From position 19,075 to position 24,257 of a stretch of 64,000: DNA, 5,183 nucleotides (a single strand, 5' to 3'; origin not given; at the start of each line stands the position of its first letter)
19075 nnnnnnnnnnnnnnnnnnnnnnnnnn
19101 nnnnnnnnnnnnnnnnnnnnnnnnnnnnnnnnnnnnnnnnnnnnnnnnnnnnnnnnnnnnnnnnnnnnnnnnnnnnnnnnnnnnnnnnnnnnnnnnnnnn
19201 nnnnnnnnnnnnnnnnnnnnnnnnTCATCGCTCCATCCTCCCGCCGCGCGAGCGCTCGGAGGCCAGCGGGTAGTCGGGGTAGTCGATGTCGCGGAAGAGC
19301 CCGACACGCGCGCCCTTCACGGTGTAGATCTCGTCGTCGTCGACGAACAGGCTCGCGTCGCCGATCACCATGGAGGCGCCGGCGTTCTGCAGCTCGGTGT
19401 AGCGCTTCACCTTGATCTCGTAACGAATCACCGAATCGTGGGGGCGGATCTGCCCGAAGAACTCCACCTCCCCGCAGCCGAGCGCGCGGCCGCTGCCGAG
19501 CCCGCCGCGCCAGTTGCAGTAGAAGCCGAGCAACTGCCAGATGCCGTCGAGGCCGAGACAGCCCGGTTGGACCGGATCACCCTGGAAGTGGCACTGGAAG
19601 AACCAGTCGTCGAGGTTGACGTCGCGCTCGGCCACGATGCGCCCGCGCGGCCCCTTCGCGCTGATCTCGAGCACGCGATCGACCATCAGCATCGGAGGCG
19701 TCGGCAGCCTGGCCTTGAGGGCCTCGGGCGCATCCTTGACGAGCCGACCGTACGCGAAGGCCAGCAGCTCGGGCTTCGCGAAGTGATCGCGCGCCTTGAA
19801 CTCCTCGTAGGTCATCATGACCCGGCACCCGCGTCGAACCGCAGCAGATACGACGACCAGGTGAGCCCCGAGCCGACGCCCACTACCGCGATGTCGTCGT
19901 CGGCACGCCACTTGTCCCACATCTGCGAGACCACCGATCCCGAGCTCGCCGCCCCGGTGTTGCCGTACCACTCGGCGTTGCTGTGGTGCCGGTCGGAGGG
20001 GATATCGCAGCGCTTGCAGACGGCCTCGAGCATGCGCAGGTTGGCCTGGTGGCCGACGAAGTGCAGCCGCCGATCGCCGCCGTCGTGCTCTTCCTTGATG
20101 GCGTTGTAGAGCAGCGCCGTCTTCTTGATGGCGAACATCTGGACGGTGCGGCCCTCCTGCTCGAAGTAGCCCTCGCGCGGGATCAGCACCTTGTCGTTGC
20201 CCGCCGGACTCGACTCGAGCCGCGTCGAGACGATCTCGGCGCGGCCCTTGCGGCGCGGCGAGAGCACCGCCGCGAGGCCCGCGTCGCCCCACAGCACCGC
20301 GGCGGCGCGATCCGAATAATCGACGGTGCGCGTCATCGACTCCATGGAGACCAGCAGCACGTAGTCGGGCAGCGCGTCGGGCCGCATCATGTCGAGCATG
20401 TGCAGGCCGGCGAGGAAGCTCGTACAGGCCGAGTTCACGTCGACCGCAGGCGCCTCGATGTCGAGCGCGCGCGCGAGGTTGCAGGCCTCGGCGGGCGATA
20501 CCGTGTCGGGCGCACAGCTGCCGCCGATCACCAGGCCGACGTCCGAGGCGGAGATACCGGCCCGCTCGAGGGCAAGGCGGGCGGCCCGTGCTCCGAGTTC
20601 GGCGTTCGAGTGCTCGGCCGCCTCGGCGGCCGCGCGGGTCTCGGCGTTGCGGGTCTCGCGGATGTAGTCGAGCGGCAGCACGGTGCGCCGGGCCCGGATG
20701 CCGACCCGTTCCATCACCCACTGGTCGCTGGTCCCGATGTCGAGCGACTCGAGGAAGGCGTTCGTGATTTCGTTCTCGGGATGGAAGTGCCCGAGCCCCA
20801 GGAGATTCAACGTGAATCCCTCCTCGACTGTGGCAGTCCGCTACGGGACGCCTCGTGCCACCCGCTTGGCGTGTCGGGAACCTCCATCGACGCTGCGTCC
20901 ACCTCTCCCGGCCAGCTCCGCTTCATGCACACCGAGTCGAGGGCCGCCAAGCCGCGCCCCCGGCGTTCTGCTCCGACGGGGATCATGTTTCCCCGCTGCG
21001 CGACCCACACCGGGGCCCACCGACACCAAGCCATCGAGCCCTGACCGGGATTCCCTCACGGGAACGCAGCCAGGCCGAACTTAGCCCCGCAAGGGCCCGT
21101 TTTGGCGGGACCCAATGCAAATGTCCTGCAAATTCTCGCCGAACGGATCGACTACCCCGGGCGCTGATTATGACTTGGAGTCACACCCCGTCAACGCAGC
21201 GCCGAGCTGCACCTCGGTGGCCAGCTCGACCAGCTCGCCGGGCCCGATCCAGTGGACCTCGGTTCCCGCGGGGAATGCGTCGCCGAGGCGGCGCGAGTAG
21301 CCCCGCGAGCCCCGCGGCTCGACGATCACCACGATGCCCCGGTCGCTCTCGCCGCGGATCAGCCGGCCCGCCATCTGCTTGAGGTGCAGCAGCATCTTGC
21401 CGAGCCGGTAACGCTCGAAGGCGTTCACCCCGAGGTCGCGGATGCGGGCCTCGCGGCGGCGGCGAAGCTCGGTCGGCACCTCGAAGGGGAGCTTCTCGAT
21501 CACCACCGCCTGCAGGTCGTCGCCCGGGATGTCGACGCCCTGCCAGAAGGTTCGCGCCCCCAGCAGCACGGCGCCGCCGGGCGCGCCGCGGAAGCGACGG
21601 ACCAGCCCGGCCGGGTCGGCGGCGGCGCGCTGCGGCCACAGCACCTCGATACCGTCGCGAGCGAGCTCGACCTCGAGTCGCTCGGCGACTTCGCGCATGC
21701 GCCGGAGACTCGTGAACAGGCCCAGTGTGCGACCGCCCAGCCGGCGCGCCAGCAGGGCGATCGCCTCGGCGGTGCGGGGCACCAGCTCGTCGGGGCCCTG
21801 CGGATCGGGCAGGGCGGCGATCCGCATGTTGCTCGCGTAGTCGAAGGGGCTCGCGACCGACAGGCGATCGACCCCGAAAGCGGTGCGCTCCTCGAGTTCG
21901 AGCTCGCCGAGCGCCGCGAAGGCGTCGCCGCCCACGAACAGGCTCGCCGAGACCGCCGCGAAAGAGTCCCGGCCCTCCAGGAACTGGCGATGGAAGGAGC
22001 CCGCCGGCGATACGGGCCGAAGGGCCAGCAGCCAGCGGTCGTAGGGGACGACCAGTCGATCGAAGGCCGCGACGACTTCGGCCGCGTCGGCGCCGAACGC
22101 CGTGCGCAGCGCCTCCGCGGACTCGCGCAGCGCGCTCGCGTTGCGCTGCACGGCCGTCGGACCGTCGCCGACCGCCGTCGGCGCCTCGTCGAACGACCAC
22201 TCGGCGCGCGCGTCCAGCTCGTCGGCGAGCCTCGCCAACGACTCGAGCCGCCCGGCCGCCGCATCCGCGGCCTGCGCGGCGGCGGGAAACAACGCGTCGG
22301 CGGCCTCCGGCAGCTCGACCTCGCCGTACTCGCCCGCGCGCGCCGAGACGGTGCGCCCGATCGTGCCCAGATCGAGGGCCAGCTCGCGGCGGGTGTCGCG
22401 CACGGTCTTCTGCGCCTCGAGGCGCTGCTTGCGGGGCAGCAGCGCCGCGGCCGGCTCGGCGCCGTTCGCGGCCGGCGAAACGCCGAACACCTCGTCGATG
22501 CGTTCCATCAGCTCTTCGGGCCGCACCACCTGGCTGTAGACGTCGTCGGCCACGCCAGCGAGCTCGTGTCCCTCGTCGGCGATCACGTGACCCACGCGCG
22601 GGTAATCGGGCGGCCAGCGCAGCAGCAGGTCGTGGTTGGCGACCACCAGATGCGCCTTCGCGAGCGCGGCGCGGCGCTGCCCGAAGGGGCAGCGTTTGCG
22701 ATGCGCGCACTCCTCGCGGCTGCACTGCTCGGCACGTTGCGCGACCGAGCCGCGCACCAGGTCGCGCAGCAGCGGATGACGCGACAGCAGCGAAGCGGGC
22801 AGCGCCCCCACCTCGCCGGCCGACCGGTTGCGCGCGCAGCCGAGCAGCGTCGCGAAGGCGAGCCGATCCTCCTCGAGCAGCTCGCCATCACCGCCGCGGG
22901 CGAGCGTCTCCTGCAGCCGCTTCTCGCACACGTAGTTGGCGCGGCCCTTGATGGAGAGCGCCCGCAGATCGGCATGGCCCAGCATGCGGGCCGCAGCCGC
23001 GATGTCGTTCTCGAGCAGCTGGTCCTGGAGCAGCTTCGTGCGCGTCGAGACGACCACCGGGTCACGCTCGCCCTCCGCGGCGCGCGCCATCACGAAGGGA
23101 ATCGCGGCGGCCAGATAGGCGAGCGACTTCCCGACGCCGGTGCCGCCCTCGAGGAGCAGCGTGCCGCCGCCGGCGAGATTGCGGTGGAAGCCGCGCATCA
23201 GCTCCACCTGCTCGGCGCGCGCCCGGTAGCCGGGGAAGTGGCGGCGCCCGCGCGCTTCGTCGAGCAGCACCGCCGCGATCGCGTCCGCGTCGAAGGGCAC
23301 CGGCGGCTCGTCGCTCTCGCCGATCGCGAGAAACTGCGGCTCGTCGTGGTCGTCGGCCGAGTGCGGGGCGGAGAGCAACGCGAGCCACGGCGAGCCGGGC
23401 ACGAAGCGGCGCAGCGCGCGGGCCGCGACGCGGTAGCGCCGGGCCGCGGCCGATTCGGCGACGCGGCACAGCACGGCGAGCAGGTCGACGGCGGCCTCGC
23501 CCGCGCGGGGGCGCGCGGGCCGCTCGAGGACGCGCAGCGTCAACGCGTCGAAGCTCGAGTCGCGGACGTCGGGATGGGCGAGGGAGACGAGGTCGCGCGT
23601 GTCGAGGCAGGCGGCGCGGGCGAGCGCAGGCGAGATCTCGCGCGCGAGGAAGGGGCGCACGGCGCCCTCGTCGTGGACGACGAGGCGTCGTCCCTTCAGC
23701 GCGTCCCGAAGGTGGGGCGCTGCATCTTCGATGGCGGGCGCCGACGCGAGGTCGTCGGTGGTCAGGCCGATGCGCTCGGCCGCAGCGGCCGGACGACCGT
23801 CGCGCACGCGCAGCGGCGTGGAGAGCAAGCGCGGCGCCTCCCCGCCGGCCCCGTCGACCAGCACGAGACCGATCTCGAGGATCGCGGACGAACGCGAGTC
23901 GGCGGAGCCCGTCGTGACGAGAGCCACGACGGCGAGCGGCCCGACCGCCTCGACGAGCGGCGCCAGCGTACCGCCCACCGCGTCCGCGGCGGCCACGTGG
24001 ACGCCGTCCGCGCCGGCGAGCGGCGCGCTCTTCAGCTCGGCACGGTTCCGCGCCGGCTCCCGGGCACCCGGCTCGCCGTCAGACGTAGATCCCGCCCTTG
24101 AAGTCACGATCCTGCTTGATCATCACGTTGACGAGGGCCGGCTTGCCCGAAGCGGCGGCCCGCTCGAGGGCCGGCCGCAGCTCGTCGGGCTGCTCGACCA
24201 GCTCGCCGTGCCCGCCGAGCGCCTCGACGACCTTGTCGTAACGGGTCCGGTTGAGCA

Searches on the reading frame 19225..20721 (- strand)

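Call 8: search_protein_families(library=pfam, proteins=[window:19225-20721:-], max_evalue=0.001)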
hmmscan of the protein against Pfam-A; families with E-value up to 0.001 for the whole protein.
window:19225-20721:- (498 aa): 1 family
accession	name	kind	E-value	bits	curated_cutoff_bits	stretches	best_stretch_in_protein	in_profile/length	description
PF07977.19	FabA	-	4.9e-41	140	23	1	339-468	1-137/138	FabA-like domain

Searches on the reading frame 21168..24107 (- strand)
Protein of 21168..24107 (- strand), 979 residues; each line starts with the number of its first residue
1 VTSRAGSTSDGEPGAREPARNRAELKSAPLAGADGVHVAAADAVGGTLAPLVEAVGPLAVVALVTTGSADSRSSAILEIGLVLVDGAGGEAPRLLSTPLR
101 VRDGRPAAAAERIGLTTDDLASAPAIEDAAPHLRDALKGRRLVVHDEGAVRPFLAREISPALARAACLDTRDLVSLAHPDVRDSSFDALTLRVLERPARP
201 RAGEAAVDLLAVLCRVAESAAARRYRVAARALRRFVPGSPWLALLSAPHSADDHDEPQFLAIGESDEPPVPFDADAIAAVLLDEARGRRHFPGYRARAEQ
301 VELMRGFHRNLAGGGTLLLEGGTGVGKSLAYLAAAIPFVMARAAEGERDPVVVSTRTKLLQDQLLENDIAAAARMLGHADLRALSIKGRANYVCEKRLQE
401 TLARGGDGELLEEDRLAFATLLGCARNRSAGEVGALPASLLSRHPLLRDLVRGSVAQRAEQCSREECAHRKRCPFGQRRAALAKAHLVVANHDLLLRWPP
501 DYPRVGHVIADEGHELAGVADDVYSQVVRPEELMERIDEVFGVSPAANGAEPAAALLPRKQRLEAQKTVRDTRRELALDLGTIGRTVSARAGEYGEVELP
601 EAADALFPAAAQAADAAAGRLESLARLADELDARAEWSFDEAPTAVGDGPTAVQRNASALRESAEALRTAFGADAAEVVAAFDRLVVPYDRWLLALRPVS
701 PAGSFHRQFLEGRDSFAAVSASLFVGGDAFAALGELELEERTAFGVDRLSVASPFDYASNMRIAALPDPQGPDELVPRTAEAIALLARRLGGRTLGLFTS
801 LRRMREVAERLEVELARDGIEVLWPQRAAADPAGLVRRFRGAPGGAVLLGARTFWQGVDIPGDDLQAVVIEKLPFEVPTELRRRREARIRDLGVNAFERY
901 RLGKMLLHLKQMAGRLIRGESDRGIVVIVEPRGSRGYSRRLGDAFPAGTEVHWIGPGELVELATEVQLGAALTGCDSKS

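Call 7: search_protein_families(library=pfam, proteins=[window:21168-24107:-], max_evalue=0.001)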
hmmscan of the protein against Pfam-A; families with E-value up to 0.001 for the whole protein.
window:21168-24107:- (979 aa): 2 families
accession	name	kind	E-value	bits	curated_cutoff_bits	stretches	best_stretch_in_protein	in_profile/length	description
PF13307.12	Helicase_C_2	-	2.9e-28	99.5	25.3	1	788-942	6-164/170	Helicase C-terminal domain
PF00270.35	DEAD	-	0.00012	22.3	26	0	313-366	13-63/167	DEAD/DEAH box helicase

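Call 65: search_protein_families(library=ncbifam, proteins=[window:21168-24107:-], max_evalue=1e-10)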
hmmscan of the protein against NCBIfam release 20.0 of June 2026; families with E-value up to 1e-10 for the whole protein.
window:21168-24107:- (979 aa): 6 families
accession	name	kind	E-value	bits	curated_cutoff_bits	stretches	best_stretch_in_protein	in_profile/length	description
NF053712.1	repair_DEAH_YoaA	equivalog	4.2e-86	290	680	1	288-948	11-616/630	DNA repair helicase YoaA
NF005981.0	PRK08074.1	equivalog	7.4e-71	239.3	789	2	695-946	655-909/931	ATP-dependent DNA helicase DinG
TIGR01407.1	dinG_rel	hypoth_equivalog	3.4e-59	200.9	547.7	2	698-954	619-876/889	putative DnaQ family exonuclease/DinG family helicase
NF008729.0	PRK11747.1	equivalog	1.3e-57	195.7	598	1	290-947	20-696/703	ATP-dependent DNA helicase DinG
NF005569.0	PRK07246.1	equivalog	5.9e-25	87.7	794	1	826-932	677-783/820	bifunctional DnaQ family exonuclease/ATP-dependent helicase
TIGR03117.2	cas_csf4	equivalog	7.5e-16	57.5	400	1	292-405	125-231/800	type IV CRISPR-associated DEAD/DEAH-box helicase Csf4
